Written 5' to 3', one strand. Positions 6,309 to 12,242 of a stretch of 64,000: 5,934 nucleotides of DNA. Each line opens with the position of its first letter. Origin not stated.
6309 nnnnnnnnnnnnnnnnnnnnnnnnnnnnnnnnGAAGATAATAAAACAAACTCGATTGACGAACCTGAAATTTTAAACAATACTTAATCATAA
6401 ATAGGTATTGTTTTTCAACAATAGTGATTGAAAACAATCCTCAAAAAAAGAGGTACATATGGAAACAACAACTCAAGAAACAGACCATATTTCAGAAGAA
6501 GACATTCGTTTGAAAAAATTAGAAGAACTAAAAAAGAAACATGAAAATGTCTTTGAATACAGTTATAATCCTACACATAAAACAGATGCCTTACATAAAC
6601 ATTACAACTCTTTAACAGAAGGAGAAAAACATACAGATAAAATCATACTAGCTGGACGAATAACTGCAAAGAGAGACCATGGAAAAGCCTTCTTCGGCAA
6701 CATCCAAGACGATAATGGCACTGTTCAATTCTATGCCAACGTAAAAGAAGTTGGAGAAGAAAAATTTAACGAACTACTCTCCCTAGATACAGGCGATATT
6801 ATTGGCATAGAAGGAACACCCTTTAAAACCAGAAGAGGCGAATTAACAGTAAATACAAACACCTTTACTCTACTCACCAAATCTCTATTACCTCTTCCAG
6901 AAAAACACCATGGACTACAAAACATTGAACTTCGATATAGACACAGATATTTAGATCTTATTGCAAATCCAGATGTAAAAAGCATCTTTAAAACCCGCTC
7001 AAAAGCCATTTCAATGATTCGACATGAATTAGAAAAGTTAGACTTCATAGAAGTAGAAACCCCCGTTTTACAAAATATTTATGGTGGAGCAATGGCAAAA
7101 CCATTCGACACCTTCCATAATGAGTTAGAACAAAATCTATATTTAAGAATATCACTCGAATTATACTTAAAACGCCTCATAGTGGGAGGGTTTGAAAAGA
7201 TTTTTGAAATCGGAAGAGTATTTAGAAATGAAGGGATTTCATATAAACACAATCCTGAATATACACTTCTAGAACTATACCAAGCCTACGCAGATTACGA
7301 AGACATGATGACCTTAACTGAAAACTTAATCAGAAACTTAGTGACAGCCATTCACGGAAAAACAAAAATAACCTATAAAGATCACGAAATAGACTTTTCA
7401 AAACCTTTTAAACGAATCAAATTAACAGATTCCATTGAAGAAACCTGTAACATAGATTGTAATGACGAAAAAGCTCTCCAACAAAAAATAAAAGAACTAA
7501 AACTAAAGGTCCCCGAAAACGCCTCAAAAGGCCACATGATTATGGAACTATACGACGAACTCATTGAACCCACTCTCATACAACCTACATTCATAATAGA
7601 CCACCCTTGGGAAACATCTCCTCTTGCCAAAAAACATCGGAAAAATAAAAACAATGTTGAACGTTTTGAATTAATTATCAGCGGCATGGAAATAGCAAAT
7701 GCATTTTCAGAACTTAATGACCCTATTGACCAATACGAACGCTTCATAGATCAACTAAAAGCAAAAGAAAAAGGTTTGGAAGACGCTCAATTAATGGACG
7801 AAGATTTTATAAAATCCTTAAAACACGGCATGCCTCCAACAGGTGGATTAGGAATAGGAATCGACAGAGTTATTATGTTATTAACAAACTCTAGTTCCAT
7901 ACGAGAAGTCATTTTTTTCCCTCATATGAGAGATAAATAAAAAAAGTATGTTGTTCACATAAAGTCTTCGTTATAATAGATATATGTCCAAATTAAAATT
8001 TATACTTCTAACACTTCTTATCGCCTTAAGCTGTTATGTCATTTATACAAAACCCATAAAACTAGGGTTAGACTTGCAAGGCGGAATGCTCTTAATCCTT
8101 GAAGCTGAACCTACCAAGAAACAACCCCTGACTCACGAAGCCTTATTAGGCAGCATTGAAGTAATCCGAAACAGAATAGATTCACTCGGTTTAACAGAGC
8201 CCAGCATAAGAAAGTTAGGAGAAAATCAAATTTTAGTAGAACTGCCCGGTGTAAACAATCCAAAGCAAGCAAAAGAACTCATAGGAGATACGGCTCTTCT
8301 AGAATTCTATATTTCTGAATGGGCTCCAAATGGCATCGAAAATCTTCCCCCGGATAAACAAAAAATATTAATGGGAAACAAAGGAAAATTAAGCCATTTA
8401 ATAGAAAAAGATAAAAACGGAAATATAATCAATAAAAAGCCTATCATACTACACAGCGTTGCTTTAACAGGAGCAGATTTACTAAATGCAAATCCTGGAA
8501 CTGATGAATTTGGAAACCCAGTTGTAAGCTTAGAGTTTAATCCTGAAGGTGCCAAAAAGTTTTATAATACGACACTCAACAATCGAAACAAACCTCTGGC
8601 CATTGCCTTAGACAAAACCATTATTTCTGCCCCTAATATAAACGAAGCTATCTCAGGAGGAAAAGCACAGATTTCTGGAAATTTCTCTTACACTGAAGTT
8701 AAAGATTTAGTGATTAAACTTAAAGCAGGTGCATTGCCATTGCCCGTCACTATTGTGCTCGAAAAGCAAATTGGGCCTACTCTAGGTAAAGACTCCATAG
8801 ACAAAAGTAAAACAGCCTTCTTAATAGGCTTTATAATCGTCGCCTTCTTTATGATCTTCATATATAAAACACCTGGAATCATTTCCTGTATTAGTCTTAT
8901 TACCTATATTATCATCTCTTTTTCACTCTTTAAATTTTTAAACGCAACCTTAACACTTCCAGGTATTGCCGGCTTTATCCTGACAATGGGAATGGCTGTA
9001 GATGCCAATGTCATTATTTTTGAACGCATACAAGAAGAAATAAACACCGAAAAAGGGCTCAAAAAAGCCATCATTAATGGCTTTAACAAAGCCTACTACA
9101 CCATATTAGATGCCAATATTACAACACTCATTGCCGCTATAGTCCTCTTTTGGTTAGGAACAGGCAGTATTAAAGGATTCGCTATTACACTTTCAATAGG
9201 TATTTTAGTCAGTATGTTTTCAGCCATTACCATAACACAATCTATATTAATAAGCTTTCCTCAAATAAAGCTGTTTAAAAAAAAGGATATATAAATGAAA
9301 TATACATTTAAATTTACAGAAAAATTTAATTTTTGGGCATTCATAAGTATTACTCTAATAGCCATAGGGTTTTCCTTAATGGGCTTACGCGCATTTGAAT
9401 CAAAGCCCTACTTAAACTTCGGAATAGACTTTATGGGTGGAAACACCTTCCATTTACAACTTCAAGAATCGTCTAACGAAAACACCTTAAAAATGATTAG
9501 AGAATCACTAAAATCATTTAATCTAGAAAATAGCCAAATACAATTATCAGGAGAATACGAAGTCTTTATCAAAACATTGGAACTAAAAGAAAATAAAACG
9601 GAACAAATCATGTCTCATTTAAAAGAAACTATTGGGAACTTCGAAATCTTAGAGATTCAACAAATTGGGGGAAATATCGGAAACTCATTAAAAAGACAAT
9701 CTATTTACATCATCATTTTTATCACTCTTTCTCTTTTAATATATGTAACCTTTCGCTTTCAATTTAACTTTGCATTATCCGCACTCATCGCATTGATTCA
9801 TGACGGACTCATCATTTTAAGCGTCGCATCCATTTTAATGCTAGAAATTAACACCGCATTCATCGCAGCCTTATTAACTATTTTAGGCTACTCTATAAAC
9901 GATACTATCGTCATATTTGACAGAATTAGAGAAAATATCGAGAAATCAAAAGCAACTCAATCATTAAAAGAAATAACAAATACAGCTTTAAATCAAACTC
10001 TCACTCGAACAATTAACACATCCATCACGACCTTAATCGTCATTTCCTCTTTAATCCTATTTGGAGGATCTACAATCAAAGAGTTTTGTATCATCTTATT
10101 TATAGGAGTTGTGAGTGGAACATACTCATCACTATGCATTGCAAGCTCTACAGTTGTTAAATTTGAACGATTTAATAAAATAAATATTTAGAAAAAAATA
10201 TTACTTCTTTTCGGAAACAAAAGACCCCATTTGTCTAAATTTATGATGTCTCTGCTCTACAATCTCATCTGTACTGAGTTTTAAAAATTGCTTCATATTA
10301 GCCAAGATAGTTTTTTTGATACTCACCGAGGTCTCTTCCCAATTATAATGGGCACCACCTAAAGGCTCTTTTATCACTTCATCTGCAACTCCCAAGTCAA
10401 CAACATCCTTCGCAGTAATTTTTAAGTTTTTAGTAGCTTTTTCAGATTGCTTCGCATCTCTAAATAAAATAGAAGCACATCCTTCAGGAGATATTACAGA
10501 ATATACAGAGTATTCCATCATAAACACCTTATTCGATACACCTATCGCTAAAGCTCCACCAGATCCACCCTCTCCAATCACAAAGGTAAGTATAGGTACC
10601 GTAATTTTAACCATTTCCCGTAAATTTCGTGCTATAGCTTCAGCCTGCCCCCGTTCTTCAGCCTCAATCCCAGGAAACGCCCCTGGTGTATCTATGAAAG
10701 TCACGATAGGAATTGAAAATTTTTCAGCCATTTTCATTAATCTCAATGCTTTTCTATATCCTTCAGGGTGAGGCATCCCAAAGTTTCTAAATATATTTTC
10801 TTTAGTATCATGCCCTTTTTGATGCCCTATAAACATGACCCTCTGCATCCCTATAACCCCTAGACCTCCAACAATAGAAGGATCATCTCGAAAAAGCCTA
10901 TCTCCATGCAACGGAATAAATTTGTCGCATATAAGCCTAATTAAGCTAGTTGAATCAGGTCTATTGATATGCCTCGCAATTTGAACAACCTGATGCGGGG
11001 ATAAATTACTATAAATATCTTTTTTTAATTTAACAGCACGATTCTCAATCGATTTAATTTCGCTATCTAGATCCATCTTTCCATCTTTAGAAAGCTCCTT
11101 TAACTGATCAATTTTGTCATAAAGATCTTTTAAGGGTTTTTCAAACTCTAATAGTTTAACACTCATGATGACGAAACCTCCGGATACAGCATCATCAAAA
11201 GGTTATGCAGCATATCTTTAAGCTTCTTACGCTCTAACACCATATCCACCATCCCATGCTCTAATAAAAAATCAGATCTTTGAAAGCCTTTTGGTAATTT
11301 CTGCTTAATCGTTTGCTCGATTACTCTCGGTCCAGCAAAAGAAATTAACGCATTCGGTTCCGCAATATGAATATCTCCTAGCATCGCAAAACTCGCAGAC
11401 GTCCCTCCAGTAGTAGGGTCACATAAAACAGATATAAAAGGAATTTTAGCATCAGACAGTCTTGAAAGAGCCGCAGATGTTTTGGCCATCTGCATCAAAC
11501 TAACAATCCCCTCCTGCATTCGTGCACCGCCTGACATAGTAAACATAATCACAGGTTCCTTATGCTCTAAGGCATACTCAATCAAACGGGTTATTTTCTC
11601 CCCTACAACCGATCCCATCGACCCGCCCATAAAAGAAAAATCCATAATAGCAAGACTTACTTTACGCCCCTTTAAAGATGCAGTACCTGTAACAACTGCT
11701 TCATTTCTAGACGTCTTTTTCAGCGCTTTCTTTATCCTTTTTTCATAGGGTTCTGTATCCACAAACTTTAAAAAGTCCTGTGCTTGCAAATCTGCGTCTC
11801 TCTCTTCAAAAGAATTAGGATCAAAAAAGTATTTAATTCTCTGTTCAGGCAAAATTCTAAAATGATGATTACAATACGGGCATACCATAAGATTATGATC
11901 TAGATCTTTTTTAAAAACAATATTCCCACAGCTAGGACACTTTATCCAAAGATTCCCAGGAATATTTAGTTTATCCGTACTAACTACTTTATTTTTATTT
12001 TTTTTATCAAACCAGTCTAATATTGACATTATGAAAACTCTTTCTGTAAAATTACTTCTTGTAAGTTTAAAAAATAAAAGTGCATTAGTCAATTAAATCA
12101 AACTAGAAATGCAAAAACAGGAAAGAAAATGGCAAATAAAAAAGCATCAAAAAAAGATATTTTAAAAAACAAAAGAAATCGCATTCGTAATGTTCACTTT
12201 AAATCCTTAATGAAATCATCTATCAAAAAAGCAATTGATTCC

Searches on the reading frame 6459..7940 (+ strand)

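Call 27: search_protein_families(library=ncbifam, proteins=[window:6459-7940:+], max_evalue=0.00001)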
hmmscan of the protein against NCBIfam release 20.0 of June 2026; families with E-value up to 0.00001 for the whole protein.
window:6459-7940:+ (493 aa): 15 families
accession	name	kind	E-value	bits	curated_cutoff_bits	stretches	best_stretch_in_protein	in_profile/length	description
NF001756.1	PRK00484.1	subfamily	1.2e-204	680.5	468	1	14-492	4-487/488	lysine--tRNA ligase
TIGR00499.1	lysS_bact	equivalog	3e-187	623.2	427.6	1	15-492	7-494/496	lysine--tRNA ligase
NF002821.0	PRK02983.1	equivalog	3.6e-154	515.3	742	1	8-492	616-1100/1102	bifunctional lysylphosphatidylglycerol synthetase/lysine--tRNA ligase LysX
NF009101.0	PRK12445.1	subfamily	6.2e-143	477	1026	1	12-492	17-503/505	lysine--tRNA ligase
TIGR00462.1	genX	equivalog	1.7e-68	231.3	286.9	1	178-487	2-304/304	EF-P lysine aminoacylase EpmA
NF006828.0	PRK09350.1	equivalog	1.6e-58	198.5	264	1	175-489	14-322/325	elongation factor P--(R)-beta-lysine ligase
NF003483.0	PRK05159.1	equivalog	1.6e-55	188.8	353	1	46-489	4-431/438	aspartate--tRNA(Asn) ligase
TIGR00458.1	aspS_nondisc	equivalog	7.9e-47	160.2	368.4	1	53-491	6-423/428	aspartate--tRNA(Asn) ligase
TIGR00459.1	aspS_bact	equivalog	1.3e-46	159.2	373.85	2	54-327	11-279/586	aspartate--tRNA ligase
NF001750.0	PRK00476.1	equivalog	7.1e-46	156.7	443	2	46-314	5-280/590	aspartate--tRNA ligase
NF003037.0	PRK03932.1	equivalog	3.2e-31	108.8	414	1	51-491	8-446/451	asparagine--tRNA ligase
NF009460.0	PRK12820.1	equivalog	2.6e-29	101.9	1379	2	155-329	152-314/723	bifunctional aspartyl-tRNA synthetase/aspartyl/glutamyl-tRNA amidotransferase subunit C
TIGR00457.1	asnS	equivalog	3.4e-29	102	342.6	1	56-491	13-450/455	asparagine--tRNA ligase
NF005054.0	PRK06462.1-4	equivalog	7.7e-15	54.8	309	1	168-345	16-202/318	asparagine synthetase A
NF005052.0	PRK06462.1-1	equivalog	2.9e-14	52.9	368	1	150-489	23-345/353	asparagine synthetase A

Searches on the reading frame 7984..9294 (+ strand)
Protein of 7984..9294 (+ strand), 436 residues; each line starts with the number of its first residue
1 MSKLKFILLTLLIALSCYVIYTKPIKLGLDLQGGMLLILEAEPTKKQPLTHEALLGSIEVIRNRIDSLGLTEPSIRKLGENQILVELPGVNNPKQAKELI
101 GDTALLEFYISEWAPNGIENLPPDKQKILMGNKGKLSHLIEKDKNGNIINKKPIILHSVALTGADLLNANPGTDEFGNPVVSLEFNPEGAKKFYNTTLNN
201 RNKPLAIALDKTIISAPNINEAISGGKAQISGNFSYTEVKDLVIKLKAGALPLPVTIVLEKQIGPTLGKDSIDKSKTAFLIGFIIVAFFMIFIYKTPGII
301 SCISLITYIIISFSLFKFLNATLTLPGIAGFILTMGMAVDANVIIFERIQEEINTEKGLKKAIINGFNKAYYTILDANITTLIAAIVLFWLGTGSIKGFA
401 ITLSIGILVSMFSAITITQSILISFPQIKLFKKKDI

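Call 61: search_protein_families(library=pfam, proteins=[window:7984-9294:+], max_evalue=0.001)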
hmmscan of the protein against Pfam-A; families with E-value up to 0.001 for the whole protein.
window:7984-9294:+ (436 aa): 6 families
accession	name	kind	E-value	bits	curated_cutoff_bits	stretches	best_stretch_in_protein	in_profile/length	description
PF22599.2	SecDF_P1_head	-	2.6e-31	108.3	27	1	151-252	10-113/114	SecDF, P1 head subdomain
PF21760.3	SecD_1st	-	3.1e-23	81.4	27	1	57-109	4-56/60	Protein translocase subunit SecDF, P1 domain, N-terminal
PF02355.23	SecD_SecF_C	-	4.2e-17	62.6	20.5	1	259-424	17-185/189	Protein export membrane protein SecD/SecF, C-terminal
PF03176.21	MMPL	-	2.4e-11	43.6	20.5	1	278-428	148-305/333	MMPL family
PF00873.25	ACR_tran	-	2e-06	26.3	28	1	269-418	327-482/1021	AcrB/AcrD/AcrF family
PF07549.19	Sec_GG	-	1.6e-05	24.7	20.3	1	19-44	2-27/28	SecD/SecF GG Motif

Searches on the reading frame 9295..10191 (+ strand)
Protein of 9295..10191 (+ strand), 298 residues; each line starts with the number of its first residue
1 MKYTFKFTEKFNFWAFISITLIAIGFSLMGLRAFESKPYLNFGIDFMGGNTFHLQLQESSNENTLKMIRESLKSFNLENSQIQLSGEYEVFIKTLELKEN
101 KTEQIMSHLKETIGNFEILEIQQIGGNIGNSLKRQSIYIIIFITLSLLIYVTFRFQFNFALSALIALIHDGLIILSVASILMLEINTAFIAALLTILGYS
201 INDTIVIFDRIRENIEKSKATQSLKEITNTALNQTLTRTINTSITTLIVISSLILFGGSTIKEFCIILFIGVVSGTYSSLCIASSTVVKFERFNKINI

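Call 61: search_protein_families(library=pfam, proteins=[window:9295-10191:+], max_evalue=0.001)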
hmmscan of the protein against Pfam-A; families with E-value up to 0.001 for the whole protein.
window:9295-10191:+ (298 aa): 1 family
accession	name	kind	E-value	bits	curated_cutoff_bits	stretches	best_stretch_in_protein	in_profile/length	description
PF02355.23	SecD_SecF_C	-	1.6e-58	197.6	20.5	1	107-290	4-186/189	Protein export membrane protein SecD/SecF, C-terminal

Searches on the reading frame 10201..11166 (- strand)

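Call 61: search_protein_families(library=pfam, proteins=[window:10201-11166:-], max_evalue=0.001)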
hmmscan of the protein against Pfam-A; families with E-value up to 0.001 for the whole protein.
window:10201-11166:- (321 aa): 2 families
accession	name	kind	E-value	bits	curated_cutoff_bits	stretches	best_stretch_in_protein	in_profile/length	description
PF03255.19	ACCA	-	1.6e-141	471.4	23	1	6-314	2-310/310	Acetyl co-enzyme A carboxylase carboxyltransferase-like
PF01039.27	Carboxyl_trans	-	1.1e-18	67.6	22.3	1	97-251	283-434/493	Carboxyl transferase domain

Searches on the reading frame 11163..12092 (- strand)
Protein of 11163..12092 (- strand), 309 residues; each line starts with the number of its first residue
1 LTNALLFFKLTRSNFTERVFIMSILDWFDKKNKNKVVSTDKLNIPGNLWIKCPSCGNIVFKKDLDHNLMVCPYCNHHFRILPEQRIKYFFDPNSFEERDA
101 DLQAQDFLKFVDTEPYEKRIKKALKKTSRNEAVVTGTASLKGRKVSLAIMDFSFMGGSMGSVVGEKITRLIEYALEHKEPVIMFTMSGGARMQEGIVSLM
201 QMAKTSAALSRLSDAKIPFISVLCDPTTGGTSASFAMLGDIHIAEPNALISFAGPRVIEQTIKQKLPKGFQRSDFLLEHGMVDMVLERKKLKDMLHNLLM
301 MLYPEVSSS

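Call 61: search_protein_families(library=pfam, proteins=[window:11163-12092:-], max_evalue=0.001)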
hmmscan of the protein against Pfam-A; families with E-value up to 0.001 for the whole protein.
window:11163-12092:- (309 aa): 3 families
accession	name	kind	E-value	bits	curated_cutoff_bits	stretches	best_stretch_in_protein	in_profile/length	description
PF01039.27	Carboxyl_trans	-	9.6e-25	87.6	22.3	1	85-262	13-177/493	Carboxyl transferase domain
PF17848.7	Zn_ribbon_ACC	-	3e-13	50.1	24.5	1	49-74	1-26/26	Acetyl-CoA carboxylase zinc finger domain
PF01485.27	IBR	-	0.00072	20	24.3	0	46-78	15-51/65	IBR domain, a half RING-finger domain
